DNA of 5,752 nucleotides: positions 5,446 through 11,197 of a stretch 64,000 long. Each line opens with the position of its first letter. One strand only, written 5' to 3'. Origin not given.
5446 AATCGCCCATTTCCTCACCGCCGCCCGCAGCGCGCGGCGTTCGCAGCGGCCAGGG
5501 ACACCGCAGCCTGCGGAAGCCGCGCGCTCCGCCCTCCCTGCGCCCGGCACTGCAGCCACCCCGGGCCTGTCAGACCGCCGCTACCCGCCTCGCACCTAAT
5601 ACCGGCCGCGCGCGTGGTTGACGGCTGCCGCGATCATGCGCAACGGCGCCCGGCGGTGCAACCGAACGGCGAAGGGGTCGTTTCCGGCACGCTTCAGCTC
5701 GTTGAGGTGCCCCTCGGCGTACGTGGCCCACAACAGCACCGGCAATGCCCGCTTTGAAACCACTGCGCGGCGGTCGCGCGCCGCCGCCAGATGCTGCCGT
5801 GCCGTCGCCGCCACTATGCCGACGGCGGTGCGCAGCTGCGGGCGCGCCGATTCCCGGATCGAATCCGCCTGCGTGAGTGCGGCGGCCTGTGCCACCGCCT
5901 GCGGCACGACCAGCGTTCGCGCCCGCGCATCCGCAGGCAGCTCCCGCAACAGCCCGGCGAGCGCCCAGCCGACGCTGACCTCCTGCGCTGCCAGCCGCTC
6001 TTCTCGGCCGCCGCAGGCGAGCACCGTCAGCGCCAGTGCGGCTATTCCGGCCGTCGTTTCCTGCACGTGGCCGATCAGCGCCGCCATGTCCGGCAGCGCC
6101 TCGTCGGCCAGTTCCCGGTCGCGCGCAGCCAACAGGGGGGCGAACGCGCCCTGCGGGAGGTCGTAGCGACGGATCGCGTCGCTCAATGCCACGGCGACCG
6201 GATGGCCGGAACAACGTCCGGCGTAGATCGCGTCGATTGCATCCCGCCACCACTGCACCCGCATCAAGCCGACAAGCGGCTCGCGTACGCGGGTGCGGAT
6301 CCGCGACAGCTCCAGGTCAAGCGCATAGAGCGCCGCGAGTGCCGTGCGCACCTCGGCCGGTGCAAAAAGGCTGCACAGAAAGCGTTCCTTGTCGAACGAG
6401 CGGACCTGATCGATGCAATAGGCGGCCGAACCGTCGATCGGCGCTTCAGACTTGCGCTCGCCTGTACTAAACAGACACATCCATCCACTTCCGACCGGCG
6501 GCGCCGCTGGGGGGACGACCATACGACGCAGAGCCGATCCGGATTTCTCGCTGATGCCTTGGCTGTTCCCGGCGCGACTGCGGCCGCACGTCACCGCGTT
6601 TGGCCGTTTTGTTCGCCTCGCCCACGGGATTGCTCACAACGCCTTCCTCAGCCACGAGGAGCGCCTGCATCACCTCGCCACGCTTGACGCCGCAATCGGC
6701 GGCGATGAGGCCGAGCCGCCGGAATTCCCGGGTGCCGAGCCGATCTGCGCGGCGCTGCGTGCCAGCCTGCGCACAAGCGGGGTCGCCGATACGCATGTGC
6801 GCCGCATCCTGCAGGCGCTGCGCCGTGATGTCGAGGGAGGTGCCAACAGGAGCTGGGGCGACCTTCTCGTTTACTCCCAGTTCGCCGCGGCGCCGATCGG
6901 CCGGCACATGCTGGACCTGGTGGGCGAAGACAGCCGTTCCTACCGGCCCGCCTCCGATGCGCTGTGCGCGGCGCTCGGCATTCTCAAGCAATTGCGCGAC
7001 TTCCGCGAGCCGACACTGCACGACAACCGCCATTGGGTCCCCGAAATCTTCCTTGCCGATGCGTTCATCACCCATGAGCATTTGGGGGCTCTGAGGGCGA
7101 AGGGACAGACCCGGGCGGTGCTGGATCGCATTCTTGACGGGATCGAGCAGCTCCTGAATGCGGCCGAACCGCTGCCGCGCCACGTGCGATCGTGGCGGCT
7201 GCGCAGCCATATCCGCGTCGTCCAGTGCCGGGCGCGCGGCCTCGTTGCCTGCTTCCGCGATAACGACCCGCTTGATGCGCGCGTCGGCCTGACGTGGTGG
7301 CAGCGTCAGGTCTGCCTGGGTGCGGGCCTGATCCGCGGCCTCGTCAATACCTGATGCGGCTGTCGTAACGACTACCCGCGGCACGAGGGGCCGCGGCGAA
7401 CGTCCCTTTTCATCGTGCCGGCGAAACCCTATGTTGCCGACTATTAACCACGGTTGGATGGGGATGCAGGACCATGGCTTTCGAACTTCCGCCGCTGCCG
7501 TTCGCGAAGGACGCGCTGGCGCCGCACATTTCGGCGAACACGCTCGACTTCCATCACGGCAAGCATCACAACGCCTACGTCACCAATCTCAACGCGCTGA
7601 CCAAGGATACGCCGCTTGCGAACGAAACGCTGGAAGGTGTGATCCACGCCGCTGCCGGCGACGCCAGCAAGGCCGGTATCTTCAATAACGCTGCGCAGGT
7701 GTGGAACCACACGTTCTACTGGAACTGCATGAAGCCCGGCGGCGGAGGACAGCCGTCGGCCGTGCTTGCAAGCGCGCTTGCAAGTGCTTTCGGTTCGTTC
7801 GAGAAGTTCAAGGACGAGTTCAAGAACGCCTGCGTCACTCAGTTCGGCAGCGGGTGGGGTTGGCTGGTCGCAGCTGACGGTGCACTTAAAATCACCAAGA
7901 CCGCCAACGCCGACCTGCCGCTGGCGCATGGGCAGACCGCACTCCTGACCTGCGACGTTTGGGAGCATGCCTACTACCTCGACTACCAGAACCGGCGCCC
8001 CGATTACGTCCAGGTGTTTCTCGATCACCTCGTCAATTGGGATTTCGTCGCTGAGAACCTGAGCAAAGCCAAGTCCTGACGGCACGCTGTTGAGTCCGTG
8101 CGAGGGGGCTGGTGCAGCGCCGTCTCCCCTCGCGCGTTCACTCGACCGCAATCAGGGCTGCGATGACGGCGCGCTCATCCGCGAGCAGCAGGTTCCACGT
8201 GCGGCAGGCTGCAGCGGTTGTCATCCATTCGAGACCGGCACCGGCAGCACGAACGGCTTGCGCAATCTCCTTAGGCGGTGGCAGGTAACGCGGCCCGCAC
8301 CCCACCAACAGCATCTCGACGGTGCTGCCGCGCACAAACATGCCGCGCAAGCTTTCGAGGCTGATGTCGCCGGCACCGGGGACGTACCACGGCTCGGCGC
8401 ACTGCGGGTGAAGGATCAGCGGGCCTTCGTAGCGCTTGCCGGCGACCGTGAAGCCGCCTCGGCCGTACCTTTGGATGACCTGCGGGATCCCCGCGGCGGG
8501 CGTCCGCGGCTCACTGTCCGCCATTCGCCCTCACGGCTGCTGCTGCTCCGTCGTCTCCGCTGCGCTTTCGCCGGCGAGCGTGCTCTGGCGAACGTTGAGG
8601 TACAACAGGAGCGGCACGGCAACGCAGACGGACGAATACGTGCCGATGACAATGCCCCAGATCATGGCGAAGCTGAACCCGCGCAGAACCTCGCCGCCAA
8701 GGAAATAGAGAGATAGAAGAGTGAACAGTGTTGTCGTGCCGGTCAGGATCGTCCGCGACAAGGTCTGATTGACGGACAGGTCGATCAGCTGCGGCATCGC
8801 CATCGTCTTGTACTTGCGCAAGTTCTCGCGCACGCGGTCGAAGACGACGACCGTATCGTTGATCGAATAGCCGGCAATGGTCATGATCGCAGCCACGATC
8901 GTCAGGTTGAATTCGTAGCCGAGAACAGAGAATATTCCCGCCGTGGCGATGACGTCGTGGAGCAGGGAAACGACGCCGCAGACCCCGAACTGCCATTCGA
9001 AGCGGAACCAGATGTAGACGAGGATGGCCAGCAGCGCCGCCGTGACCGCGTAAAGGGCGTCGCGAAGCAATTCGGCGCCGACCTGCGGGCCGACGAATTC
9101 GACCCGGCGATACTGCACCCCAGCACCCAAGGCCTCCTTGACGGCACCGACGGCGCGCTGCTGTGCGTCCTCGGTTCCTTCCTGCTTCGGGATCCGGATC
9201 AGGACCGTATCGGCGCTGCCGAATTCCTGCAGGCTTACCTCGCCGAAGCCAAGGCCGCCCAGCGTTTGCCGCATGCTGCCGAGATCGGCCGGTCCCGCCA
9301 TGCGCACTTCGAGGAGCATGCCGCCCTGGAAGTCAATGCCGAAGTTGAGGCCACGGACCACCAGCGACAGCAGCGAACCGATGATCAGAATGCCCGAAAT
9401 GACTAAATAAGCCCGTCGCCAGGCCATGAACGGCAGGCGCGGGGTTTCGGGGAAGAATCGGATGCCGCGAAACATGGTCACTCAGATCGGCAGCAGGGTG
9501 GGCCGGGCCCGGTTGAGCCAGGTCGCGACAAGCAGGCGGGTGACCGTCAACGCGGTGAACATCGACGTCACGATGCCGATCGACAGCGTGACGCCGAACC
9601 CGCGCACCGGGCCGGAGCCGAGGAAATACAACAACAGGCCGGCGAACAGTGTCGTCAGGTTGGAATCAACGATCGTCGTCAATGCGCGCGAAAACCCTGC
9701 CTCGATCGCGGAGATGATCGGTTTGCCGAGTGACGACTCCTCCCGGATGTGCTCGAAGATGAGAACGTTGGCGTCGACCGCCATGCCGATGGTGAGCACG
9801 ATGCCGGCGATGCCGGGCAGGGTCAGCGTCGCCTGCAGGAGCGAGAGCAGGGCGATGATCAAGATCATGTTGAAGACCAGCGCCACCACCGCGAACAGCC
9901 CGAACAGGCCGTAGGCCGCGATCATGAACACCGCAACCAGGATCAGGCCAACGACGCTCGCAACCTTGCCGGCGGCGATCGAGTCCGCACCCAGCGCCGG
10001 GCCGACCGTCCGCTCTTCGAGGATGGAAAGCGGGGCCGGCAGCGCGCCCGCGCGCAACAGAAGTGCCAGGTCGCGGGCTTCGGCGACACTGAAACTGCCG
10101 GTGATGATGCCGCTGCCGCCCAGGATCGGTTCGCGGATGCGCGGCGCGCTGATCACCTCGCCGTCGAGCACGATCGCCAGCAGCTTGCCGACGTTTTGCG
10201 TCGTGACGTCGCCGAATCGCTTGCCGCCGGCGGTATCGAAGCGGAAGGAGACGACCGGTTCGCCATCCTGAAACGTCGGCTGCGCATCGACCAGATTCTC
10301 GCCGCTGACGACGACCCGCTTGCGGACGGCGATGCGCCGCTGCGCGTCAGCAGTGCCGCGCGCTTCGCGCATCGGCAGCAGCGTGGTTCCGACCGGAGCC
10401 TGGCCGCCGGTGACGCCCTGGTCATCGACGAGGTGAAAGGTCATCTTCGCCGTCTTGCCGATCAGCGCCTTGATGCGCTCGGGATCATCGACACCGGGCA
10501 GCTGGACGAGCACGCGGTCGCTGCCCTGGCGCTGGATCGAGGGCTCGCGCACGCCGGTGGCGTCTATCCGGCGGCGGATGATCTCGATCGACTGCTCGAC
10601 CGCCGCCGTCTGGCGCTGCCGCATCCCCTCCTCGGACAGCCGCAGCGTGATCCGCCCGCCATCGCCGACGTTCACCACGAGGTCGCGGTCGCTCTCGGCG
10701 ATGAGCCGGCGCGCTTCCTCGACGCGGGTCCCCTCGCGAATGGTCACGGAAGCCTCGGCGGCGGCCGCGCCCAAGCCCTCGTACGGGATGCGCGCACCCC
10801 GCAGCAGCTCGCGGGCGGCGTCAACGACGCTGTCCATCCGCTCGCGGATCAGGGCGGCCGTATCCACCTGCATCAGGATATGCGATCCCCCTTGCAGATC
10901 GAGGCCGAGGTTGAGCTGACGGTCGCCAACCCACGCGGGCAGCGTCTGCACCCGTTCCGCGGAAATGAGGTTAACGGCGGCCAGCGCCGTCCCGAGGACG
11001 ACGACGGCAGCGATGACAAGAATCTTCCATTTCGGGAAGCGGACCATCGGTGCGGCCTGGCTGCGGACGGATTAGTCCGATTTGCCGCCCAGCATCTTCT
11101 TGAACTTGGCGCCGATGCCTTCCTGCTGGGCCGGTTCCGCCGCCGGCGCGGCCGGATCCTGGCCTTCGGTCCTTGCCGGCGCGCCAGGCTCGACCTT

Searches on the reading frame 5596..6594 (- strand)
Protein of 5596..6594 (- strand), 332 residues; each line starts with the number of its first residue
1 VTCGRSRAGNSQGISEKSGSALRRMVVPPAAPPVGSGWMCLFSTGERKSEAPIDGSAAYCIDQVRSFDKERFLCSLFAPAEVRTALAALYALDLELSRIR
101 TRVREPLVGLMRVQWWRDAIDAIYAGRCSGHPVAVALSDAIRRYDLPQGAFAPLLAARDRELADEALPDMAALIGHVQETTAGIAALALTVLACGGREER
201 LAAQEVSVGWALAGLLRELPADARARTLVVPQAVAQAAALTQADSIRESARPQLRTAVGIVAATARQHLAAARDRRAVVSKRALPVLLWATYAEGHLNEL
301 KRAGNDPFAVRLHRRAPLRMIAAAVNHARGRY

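Call 45: search_protein_families(library=pfam, proteins=[window:5596-6594:-], max_evalue=0.0001)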
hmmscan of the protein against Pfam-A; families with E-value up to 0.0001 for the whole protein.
window:5596-6594:- (332 aa): 1 family
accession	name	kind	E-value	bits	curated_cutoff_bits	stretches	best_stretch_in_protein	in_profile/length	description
PF00494.24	SQS_PSY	-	7.8e-41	141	26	1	65-320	2-261/263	Squalene/phytoene synthase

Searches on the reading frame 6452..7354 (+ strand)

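Call 45: search_protein_families(library=pfam, proteins=[window:6452-7354:+], max_evalue=0.0001)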
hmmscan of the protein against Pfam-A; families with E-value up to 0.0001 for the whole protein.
window:6452-7354:+ (300 aa): 1 family
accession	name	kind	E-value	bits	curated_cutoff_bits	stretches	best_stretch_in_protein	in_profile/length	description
PF00494.24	SQS_PSY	-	4.1e-28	99.3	26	1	26-283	2-262/263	Squalene/phytoene synthase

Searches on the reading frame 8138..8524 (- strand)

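Call 46: search_protein_families(library=pfam, proteins=[window:8138-8524:-], max_evalue=0.0001)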
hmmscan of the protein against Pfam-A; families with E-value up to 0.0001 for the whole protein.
window:8138-8524:- (128 aa): 1 family
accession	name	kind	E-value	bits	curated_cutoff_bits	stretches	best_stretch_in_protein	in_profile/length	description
PF04430.19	DUF498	-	1.4e-27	96.3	33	1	17-125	1-109/109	Protein of unknown function (DUF498/DUF598)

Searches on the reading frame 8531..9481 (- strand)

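Call 45: search_protein_families(library=pfam, proteins=[window:8531-9481:-], max_evalue=0.0001)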
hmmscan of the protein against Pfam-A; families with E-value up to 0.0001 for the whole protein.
window:8531-9481:- (316 aa): 2 families
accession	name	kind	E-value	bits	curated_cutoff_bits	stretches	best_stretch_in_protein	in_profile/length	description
PF02355.23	SecD_SecF_C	-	9.5e-70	234.3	20.5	1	116-296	7-187/189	Protein export membrane protein SecD/SecF, C-terminal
PF07549.19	Sec_GG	-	7.3e-09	35.3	20.3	1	39-62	2-25/28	SecD/SecF GG Motif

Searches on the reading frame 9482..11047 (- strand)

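Call 7: search_protein_families(library=pfam, proteins=[window:9482-11047:-], max_evalue=0.001)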
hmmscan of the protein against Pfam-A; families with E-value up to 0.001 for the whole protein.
window:9482-11047:- (521 aa): 5 families
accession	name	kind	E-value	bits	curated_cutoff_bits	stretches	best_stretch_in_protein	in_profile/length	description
PF22599.2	SecDF_P1_head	-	4.3e-41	139.8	27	1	234-338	8-114/114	SecDF, P1 head subdomain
PF21760.3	SecD_1st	-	2.6e-29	100.9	27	1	150-209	1-60/60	Protein translocase subunit SecDF, P1 domain, N-terminal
PF02355.23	SecD_SecF_C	-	1.3e-17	64.2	20.5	1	341-510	14-186/189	Protein export membrane protein SecD/SecF, C-terminal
PF07549.19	Sec_GG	-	5.9e-08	32.4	20.3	1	41-65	4-28/28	SecD/SecF GG Motif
PF03176.21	MMPL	-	8.5e-06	25.4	20.5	1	363-508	148-300/333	MMPL family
